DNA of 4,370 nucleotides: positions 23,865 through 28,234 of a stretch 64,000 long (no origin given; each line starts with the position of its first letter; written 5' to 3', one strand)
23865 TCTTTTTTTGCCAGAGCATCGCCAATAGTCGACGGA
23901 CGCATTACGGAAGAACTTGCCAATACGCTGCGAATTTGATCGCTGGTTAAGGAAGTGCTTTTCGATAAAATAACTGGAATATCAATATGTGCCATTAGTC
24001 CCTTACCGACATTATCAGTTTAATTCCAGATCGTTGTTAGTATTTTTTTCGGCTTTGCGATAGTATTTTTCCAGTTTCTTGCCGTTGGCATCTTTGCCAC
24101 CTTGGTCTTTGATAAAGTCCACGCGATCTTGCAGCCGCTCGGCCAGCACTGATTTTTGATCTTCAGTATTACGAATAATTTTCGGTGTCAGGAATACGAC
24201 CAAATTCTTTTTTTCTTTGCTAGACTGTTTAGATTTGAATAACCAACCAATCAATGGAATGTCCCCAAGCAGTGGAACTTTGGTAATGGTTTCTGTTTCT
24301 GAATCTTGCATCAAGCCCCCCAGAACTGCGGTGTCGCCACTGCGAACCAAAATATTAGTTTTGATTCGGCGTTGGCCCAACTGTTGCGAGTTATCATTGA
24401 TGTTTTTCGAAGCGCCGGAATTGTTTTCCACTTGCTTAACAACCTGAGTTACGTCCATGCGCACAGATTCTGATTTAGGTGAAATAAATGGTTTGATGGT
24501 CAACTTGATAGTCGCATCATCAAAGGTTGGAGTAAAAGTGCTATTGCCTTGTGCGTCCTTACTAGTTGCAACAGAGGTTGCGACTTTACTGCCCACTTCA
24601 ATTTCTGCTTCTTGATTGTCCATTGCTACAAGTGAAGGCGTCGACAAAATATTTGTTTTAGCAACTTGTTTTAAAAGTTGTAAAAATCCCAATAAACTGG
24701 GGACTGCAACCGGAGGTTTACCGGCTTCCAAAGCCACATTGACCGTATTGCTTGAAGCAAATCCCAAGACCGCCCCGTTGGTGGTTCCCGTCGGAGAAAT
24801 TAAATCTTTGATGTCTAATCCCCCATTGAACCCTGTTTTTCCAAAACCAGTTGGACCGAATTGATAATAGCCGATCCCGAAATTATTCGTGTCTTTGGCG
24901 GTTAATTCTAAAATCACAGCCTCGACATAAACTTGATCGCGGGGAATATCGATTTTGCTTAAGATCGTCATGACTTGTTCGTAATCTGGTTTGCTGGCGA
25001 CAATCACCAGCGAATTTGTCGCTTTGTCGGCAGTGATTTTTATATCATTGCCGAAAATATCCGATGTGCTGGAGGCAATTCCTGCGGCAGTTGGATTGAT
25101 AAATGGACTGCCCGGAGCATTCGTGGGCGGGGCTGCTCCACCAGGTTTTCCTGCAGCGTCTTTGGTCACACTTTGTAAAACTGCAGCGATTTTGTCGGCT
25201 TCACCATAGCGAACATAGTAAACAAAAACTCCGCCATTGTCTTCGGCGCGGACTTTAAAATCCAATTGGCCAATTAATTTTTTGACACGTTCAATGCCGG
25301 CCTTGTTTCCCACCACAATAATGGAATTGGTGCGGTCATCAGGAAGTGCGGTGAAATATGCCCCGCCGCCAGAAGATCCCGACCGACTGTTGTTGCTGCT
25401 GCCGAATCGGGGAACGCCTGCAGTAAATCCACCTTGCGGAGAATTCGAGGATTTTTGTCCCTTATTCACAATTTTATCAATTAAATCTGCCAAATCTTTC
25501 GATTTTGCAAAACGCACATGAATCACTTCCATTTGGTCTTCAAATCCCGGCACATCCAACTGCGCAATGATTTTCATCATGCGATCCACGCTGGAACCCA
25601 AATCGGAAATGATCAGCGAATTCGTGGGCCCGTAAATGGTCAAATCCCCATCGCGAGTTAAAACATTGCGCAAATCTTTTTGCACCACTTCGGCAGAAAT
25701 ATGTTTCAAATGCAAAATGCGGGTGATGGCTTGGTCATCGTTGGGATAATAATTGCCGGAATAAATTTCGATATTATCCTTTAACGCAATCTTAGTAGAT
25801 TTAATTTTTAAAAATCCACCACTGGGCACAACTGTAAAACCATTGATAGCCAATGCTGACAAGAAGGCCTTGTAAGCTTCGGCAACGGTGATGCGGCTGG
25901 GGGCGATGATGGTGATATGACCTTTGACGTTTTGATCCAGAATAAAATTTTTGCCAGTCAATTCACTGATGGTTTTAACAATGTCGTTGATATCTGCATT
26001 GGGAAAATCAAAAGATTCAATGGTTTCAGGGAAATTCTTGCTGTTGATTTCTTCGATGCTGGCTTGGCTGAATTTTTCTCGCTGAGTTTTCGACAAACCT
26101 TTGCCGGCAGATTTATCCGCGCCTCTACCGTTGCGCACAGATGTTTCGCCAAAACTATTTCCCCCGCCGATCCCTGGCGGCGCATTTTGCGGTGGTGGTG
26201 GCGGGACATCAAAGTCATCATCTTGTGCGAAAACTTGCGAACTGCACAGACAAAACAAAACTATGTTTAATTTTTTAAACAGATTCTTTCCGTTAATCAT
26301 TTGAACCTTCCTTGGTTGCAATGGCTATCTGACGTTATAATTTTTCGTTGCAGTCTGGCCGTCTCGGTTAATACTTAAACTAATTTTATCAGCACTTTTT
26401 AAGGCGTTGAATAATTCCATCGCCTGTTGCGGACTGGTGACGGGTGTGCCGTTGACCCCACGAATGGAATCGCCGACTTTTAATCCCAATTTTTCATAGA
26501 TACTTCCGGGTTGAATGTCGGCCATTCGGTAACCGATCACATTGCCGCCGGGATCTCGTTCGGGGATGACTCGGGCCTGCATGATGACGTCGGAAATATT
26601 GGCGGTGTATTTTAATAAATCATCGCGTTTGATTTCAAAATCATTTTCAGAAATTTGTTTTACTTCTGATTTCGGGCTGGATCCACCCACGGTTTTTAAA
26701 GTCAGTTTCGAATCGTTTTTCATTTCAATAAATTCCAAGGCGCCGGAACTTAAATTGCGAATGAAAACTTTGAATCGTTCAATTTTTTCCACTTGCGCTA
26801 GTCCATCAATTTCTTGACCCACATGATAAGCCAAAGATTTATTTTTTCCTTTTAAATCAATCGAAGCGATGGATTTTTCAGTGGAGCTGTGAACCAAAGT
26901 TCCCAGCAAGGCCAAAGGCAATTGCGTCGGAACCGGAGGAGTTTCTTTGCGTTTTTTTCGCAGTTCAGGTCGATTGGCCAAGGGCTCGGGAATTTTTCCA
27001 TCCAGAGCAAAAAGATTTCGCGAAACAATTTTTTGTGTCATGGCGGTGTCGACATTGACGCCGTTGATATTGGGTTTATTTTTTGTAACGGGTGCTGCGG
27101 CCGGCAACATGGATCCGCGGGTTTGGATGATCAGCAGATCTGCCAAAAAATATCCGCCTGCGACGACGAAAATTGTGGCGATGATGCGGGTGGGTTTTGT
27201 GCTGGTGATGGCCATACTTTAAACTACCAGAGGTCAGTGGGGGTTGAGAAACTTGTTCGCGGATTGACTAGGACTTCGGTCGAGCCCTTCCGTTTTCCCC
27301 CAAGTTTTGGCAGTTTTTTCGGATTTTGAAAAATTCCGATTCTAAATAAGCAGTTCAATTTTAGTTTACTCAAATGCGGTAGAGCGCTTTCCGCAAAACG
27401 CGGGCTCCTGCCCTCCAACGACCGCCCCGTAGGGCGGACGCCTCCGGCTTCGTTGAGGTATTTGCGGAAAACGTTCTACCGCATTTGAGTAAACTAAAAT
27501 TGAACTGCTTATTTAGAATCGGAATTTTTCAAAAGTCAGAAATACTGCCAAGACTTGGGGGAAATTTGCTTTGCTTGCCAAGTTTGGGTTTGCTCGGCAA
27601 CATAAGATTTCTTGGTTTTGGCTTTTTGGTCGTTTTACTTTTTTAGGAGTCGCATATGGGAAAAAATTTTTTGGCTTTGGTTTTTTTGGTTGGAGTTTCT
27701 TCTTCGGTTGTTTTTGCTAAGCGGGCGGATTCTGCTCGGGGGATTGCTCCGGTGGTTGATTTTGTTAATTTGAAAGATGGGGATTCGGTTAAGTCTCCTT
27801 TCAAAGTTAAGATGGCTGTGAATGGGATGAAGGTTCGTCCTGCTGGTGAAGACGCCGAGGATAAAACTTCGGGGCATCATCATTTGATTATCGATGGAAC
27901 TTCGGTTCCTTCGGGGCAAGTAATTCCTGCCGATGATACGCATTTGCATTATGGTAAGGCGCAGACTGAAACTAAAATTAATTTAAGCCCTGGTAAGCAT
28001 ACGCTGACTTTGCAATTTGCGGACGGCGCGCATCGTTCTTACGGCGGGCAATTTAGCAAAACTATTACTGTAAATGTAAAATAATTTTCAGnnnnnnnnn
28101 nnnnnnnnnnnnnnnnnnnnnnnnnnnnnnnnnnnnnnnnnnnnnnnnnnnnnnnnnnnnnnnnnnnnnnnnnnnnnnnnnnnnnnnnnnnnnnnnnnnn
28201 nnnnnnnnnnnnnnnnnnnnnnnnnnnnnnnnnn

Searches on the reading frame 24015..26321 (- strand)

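Call 20: search_protein_families(library=pfam, proteins=[window:24015-26321:-])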
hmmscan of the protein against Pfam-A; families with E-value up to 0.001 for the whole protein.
window:24015-26321:- (768 aa): 3 families
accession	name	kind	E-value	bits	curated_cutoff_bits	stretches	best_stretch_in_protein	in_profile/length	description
PF00263.26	Secretin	-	1.7e-46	158.4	27.5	1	550-717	2-169/169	Bacterial type II and III secretion system protein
PF03958.22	Secretin_N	-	3.4e-41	139.7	28.2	3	365-463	1-69/69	Bacterial type II/III secretion system short domain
PF21305.2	type_II_gspD_N0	-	1.1e-24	86.5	27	1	105-173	2-71/71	GspD-like, N0 domain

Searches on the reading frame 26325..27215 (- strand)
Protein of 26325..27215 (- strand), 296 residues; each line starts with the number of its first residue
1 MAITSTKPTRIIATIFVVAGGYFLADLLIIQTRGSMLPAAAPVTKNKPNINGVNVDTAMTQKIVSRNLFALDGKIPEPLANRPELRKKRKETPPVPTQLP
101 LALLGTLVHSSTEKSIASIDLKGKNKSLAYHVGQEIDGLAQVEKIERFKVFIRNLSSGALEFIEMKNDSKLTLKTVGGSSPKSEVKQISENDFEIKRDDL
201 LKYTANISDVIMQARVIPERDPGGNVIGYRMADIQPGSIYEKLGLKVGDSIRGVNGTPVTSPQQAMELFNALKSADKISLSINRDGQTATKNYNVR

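Call 20: search_protein_families(library=pfam, proteins=[window:26325-27215:-])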
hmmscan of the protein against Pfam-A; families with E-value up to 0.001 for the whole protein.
window:26325-27215:- (296 aa): 4 families
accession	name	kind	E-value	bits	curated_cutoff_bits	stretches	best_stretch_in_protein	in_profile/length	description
PF11356.14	T2SSC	-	1.6e-08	34.9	27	1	38-154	22-132/141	Type II secretion system protein C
PF13180.12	PDZ_2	-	4.7e-06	27.2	27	1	232-290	17-75/80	PDZ domain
PF00595.29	PDZ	-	7.5e-06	26.7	23.2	1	231-282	29-80/81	PDZ domain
PF17820.7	PDZ_6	-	8.3e-06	25.9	27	1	233-268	4-39/54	PDZ domain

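Call 23: find_homologous_proteins(query=window:26325-27215:-)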
Query window:26325-27215:- (296 aa): 164 proteins with E <= 0.001 among 2369 candidates; the best 120 are listed.
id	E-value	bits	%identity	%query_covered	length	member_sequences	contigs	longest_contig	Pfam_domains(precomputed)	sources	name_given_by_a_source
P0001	4.5e-186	635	100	100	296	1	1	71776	PF17820.8,PF00595.30,PF13180.13,PF11356.15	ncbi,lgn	-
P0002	9.8e-84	299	49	97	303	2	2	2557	PF11356.15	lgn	-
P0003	1.6e-83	298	47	100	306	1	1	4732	PF17820.8,PF13180.13,PF11356.15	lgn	-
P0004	2.2e-83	298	49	96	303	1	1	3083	PF11356.15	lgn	-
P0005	1.3e-82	295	51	95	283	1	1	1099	PF13180.13,PF11356.15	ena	-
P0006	2.1e-82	295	51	95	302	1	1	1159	PF13180.13,PF11356.15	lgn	-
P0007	9.9e-81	289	49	97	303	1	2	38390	PF13180.13,PF11356.15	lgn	-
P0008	2.6e-80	288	51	93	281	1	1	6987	PF17820.8,PF00595.30,PF11356.15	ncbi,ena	-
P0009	3.4e-80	287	51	96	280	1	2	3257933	PF11356.15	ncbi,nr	ncbi:MAG: general secretion pathway protein GspC [Bdellovibrionaceae bacterium]|nr:general secretion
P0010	9.4e-79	283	47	97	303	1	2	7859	PF17820.8,PF13180.13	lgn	-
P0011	1.1e-78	282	51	95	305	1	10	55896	PF13180.13,PF11356.15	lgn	-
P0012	1.4e-77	279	45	99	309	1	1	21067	PF13180.13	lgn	-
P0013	2.7e-77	278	47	97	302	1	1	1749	PF11356.15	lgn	-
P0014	2.8e-77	278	47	96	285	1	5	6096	PF17820.8,PF00595.30,PF13180.13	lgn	-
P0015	1.7e-76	275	48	93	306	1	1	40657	PF13180.13,PF11356.15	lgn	-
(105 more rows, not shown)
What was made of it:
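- Tried and rejected: The best GspC homologues are 51% identical or less (call 23).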

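Call 24: find_encoding_contigs(protein=P0001, flank=10000, max_places=10)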
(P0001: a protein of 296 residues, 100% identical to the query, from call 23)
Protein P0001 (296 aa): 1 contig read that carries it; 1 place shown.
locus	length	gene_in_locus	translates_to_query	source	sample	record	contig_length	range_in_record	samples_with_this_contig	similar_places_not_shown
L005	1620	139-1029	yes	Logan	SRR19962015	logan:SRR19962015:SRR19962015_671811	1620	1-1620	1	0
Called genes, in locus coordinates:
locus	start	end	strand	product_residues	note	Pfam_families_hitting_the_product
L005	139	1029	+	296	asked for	PF11356:T2SSC, PF13180:PDZ_2 (weak), PF00595:PDZ (weak), PF17820:PDZ_6 (weak)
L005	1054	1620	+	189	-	?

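Call 37: find_encoding_contigs(protein=P0011, flank=10000, max_places=10)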
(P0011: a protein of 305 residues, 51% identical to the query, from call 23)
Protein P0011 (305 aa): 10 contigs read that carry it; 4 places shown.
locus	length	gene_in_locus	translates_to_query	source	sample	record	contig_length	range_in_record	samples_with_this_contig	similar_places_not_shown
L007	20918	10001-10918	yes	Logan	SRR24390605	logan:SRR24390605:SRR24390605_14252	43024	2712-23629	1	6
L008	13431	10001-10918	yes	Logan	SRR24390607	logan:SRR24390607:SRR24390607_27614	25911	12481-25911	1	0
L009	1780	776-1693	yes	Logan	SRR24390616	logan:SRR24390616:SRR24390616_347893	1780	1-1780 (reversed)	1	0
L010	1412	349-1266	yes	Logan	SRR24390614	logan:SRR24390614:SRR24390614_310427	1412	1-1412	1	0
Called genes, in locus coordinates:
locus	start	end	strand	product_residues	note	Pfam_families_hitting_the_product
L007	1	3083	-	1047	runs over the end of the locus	PF12837:Fer4_6 (faint), PF12838:Fer4_7 (weak), PF13247:Fer4_11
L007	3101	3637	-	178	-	PF02085:Cytochrom_CIII (faint), PF14522:Cytochrome_C7 (weak), PF14537:Cytochrom_c3_2 (faint), PF14522:Cytochrome_C7 (weak)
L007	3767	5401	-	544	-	PF01578:Cytochrom_C_asm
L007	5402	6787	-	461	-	PF05140:ResB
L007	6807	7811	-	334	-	PF05013:FGase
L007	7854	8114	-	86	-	-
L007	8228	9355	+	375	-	-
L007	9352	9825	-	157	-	-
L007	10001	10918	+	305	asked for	PF11356:T2SSC (weak), PF13180:PDZ_2 (weak)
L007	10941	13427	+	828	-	PF21305:type_II_gspD_N0, PF03958:Secretin_N, PF00263:Secretin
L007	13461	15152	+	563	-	PF05157:MshEN, PF00437:T2SSE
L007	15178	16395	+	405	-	PF28597:T2SSF_N, PF00482:T2SSF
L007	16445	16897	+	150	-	PF07963:N_methyl (weak), PF08334:T2SSG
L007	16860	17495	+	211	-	-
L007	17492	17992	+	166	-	PF07963:N_methyl (weak)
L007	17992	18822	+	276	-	PF07963:N_methyl (weak), PF11612:T2SSJ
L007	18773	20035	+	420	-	PF21687:T2SSK_1st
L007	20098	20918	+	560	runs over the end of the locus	PF11104:PilM_2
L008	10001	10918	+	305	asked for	PF11356:T2SSC (weak), PF13180:PDZ_2 (weak)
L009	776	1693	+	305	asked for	PF11356:T2SSC (weak), PF13180:PDZ_2 (weak)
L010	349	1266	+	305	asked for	PF11356:T2SSC (weak), PF13180:PDZ_2 (weak)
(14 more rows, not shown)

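Call 38: find_encoding_contigs(protein=P0009, flank=10000, max_places=10)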
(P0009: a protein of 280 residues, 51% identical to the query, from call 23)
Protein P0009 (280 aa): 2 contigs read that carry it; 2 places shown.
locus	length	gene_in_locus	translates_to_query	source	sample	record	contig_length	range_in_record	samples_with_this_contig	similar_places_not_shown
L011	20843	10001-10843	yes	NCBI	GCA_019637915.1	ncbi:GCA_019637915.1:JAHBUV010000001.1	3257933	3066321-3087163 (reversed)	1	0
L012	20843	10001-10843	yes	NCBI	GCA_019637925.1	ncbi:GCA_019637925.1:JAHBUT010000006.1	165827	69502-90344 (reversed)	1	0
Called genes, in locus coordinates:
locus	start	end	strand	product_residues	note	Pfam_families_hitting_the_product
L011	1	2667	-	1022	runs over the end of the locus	PF12838:Fer4_7 (weak), PF13187:Fer4_9 (faint), PF13237:Fer4_10 (faint), PF13247:Fer4_11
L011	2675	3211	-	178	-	PF02085:Cytochrom_CIII (faint), PF14522:Cytochrome_C7 (weak), PF14537:Cytochrom_c3_2 (faint), PF14522:Cytochrome_C7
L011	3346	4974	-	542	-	PF01578:Cytochrom_C_asm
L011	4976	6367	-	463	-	PF05140:ResB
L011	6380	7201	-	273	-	PF05013:FGase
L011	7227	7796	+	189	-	PF01923:Cob_adeno_trans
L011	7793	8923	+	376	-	-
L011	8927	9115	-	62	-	-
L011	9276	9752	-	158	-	-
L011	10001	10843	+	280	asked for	PF11356:T2SSC (weak)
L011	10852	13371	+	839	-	PF21305:type_II_gspD_N0, PF03958:Secretin_N, PF00263:Secretin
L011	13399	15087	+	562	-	PF05157:MshEN, PF00437:T2SSE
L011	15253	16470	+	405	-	PF28597:T2SSF_N, PF00482:T2SSF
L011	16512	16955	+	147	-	PF07963:N_methyl, PF08334:T2SSG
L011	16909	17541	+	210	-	PF07963:N_methyl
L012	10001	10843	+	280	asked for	PF11356:T2SSC (weak)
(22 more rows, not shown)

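Call 39: find_encoding_contigs(protein=P0007, flank=10000, max_places=10)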
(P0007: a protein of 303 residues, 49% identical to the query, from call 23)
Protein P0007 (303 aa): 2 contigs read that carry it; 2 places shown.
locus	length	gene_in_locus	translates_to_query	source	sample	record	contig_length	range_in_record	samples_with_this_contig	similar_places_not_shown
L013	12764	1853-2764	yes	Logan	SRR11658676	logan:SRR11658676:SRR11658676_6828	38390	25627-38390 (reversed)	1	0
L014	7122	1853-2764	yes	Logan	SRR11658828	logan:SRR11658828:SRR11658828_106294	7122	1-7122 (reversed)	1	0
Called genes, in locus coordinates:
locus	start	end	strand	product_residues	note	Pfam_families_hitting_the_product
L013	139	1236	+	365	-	-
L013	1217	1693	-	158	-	-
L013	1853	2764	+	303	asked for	PF11356:T2SSC (weak), PF13180:PDZ_2 (weak)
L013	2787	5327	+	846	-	PF21305:type_II_gspD_N0, PF03958:Secretin_N, PF00263:Secretin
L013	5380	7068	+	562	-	PF13401:AAA_22 (faint), PF05157:MshEN, PF00437:T2SSE, PF25199:nSTAND_NTPase5 (faint)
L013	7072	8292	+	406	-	PF28597:T2SSF_N, PF00482:T2SSF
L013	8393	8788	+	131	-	PF08334:T2SSG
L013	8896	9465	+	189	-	-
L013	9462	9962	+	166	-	PF07963:N_methyl (weak)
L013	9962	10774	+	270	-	PF07963:N_methyl (weak), PF11612:T2SSJ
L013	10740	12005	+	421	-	PF21687:T2SSK_1st, PF03934:T2SSK (weak)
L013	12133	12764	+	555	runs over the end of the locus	PF11104:PilM_2, PF14450:FtsA (faint)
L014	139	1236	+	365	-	-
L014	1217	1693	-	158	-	-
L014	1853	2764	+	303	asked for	PF11356:T2SSC (weak), PF13180:PDZ_2 (weak)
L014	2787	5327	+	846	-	PF21305:type_II_gspD_N0, PF03958:Secretin_N, PF00263:Secretin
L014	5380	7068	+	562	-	PF13401:AAA_22 (faint), PF05157:MshEN, PF00437:T2SSE, PF25199:nSTAND_NTPase5 (faint)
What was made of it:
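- At copy 2 the spacer minus the whole element is 169 nt. Relatives have 159-248 nt (calls 37-39). The copy 2 spacer minus the whole element (169 nt) matches the spacers in relatives (calls 37-39).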

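Call 66: list_cluster_members(proteins=[P0001, P0241, P0242, P0121, P0271])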
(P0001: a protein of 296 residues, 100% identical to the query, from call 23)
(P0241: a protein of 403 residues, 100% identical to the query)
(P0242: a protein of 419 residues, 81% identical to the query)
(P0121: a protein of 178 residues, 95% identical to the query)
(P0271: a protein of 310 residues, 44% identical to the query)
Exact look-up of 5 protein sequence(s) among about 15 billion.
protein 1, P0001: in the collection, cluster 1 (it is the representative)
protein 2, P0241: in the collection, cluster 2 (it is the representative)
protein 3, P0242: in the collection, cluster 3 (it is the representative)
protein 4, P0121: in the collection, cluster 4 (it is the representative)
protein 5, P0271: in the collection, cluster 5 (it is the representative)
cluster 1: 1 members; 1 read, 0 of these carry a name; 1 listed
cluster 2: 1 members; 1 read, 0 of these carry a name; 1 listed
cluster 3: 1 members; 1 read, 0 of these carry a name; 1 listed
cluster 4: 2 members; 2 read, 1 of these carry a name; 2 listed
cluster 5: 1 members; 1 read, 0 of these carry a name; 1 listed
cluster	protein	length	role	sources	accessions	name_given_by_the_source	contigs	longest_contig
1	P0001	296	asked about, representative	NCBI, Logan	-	-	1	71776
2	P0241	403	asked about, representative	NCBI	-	-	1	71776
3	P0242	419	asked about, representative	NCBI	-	-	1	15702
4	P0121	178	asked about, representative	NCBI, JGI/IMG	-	hypothetical protein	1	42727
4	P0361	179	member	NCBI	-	-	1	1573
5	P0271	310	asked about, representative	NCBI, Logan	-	-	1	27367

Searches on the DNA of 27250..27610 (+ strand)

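Call 12: search_rna_families(source=window, start=27250, end=27610, threshold=evalue, max_evalue=10)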
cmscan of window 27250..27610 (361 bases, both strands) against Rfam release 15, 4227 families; matches with E-value up to 10: 3.
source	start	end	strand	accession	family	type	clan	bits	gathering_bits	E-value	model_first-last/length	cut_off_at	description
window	27369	27489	-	RF00693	mir-147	Gene; miRNA;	-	35.1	57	3.6e-06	1-78/78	no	mir-147 microRNA precursor family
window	27329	27491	-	RF01715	Pedo-repair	Cis-reg;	-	18.6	150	0.049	1-211/211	no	Pedo-repair RNA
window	27419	27462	-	RF02656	sot0042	Gene; sRNA;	-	16.4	88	0.037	131-174/174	no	Sense overlapping transcript RNA 0042 (sot)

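Call 64: search_dna_similar(query=window:27374-27483:+, collection=plasmids, mode=distant, max_evalue=0.01)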
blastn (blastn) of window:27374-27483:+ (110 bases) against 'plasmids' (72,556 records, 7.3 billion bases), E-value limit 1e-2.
No match.

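Call 65: search_dna_similar(query=window:27374-27483:+, collection=phages, mode=distant, max_evalue=0.01)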
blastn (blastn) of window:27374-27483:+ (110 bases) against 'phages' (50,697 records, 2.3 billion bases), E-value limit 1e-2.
No match.

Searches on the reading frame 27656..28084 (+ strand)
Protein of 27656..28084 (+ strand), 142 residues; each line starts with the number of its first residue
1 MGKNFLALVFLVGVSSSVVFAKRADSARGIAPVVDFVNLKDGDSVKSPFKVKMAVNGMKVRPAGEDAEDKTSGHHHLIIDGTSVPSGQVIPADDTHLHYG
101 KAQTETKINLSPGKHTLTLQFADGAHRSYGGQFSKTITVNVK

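Call 20: search_protein_families(library=pfam, proteins=[window:27656-28084:+])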
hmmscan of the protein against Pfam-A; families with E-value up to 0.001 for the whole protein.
window:27656-28084:+ (142 aa): 1 family
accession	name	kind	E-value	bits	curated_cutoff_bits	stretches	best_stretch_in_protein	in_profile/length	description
PF14347.11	DUF4399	-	6.9e-34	116.5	28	1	51-142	1-91/91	Domain of unknown function (DUF4399)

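Call 22: find_encoding_contigs(protein=window:27656-28084:+, flank=10000, max_places=10)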
Protein window:27656-28084:+ (142 aa): no gene with exactly this product is on record in the collection.
